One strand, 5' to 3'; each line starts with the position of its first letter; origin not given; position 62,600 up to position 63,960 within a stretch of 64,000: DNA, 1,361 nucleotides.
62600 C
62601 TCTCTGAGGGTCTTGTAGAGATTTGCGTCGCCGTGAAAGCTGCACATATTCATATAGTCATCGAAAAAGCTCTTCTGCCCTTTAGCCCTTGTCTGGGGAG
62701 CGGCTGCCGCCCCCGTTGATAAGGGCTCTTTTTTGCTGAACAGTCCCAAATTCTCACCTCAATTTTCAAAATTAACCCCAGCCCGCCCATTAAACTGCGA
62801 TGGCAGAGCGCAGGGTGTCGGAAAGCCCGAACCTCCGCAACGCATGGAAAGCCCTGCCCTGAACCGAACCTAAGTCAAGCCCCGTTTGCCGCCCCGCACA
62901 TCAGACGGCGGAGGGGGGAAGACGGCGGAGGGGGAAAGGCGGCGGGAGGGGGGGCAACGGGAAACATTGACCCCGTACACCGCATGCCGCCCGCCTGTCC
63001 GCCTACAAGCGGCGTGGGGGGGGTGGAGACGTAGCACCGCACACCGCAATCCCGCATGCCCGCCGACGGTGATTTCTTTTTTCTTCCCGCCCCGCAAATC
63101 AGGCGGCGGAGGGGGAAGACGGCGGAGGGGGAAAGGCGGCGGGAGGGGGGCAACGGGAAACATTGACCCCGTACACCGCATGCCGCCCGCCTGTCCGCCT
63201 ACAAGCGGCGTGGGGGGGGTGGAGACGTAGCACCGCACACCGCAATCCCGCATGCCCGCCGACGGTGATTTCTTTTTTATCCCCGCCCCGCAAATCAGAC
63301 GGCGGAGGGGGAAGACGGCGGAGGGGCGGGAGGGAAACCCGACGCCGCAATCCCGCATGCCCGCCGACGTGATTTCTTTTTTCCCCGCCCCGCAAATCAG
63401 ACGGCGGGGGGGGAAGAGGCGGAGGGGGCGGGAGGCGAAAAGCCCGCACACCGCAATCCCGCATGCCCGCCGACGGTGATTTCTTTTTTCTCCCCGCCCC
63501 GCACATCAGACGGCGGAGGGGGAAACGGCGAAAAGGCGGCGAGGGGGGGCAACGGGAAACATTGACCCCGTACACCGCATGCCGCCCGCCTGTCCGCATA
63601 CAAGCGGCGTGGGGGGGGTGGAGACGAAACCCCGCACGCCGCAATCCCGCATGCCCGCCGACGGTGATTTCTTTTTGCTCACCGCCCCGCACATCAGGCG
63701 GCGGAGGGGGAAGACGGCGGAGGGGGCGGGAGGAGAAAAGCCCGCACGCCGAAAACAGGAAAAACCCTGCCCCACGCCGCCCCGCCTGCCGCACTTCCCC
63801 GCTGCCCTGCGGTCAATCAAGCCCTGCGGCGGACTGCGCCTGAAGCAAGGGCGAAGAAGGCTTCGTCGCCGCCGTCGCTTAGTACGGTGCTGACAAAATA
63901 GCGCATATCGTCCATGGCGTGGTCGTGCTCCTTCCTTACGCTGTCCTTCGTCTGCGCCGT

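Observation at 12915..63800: Five dispersed G-rich intergenic islands appear to be one previously uncharacterised repeat family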

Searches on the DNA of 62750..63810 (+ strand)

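Call 62: search_rna_families(source=window, start=62750, end=63810, threshold=evalue, max_evalue=1)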
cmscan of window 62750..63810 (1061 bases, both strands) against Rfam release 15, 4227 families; matches with E-value up to 1: 2.
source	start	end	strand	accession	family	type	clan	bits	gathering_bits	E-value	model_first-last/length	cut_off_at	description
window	63131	63198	-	RF03778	mir-483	Gene; miRNA;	-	22.1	60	0.25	1-75/75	no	mir-483 microRNA precursor family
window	62856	62909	+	RF01843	neisseria_FSE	Cis-reg; frameshift_element;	-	17.5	50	0.89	1-40/40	no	neiserria ribosomal frameshift element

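Call 64: search_dna_similar(query=window:62866-63300:+, collection=phages, mode=distant, max_rows=10)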
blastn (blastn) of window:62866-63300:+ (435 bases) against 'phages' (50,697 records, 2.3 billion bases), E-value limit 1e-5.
No match.
